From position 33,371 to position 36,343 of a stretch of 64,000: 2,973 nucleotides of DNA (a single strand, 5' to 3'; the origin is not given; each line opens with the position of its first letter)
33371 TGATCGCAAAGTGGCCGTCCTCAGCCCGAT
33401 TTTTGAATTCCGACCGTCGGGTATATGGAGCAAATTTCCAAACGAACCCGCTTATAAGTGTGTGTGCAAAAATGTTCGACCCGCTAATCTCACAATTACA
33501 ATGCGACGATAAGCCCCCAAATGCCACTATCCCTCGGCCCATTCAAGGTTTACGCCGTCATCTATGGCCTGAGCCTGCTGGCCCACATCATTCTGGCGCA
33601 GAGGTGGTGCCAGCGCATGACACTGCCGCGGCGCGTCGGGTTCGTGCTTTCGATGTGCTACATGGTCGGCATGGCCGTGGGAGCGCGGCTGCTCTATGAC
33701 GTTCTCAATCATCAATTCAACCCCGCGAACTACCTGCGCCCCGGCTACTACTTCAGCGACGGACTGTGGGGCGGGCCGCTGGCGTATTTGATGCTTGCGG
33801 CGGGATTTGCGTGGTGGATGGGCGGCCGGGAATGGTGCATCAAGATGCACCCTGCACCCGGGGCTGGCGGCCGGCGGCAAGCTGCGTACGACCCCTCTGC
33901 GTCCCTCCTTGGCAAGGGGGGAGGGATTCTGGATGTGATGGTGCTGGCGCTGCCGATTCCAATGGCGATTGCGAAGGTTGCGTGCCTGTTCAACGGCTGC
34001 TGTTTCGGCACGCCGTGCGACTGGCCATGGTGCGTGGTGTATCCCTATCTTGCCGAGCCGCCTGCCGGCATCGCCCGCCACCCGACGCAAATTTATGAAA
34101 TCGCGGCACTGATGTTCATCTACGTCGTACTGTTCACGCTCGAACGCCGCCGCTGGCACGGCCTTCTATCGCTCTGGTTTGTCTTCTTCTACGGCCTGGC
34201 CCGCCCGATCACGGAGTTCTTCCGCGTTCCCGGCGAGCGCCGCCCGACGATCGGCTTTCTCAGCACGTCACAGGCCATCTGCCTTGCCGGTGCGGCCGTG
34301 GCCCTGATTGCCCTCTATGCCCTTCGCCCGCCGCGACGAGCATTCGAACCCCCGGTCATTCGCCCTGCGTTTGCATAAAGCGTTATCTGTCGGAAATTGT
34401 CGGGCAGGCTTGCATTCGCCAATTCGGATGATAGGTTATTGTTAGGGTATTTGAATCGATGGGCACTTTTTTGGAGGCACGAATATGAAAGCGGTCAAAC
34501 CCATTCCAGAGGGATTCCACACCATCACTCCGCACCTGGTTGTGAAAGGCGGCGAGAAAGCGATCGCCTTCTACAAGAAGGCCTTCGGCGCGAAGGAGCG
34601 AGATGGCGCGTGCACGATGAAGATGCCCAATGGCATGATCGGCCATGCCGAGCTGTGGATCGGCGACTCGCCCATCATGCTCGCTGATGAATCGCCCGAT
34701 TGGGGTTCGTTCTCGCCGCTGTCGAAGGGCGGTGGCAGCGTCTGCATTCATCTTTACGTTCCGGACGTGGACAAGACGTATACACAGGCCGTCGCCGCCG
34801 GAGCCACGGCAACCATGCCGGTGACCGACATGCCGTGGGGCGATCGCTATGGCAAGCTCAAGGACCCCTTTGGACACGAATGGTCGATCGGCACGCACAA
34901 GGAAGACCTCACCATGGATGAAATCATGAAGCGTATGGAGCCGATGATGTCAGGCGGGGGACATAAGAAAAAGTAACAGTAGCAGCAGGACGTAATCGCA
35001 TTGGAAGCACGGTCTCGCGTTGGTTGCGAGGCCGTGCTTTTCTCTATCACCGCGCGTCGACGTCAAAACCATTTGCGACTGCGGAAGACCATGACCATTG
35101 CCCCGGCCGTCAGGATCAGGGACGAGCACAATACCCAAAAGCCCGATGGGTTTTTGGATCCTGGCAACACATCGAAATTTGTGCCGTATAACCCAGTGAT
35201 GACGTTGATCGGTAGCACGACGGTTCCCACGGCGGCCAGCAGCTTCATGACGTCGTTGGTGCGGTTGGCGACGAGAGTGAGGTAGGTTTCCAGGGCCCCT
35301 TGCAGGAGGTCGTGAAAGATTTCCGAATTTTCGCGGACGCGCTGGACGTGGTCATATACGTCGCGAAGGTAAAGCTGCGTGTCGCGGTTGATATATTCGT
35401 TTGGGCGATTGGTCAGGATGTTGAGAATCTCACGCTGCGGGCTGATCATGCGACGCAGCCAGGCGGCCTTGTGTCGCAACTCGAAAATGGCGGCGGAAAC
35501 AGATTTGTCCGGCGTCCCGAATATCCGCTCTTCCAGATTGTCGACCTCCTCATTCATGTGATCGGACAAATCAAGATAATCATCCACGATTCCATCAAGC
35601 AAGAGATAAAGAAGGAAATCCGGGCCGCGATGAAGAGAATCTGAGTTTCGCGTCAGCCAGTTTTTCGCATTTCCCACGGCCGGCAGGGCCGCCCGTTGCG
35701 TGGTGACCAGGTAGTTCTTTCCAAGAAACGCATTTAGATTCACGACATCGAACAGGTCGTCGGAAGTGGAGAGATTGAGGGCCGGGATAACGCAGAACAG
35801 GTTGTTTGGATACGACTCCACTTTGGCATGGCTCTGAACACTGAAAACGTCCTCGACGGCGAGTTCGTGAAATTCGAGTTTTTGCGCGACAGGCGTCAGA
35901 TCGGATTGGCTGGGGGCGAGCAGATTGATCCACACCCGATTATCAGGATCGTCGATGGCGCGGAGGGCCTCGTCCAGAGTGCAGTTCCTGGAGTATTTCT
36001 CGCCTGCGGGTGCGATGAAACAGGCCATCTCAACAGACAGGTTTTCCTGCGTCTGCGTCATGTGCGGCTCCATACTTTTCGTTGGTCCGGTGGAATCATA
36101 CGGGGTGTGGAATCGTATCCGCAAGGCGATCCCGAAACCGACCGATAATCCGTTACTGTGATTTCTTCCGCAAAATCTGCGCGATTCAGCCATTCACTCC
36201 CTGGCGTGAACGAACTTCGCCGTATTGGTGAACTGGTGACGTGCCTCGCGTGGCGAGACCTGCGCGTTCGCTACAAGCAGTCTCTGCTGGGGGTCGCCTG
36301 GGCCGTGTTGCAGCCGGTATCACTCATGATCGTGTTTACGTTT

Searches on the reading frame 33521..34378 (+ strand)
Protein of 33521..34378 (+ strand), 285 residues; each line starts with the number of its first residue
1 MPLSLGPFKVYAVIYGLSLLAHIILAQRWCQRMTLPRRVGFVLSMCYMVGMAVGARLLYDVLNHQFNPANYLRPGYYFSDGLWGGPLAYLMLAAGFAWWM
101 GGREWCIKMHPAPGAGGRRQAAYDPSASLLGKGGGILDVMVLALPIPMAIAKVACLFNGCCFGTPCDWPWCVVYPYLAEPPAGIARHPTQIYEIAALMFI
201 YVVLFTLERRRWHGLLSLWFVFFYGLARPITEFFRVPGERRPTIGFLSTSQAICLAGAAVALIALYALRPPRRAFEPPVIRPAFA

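Call 104: search_protein_families(library=pfam, proteins=[window:33521-34378:+], max_evalue=0.0001)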
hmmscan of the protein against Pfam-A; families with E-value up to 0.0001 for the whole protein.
window:33521-34378:+ (285 aa): 1 family
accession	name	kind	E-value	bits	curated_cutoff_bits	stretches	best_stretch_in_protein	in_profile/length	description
PF01790.23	LGT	-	6e-27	94.9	24.9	1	136-265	111-238/240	Prolipoprotein diacylglyceryl transferase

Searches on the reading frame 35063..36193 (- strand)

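Call 104: search_protein_families(library=pfam, proteins=[window:35063-36193:-], max_evalue=0.0001)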
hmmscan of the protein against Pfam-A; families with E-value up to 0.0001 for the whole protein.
window:35063-36193:- (376 aa): 1 family
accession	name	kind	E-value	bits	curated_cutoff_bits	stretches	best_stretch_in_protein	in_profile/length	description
PF01544.23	CorA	-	1e-64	219.1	27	1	87-371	5-291/292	CorA-like Mg2+ transporter protein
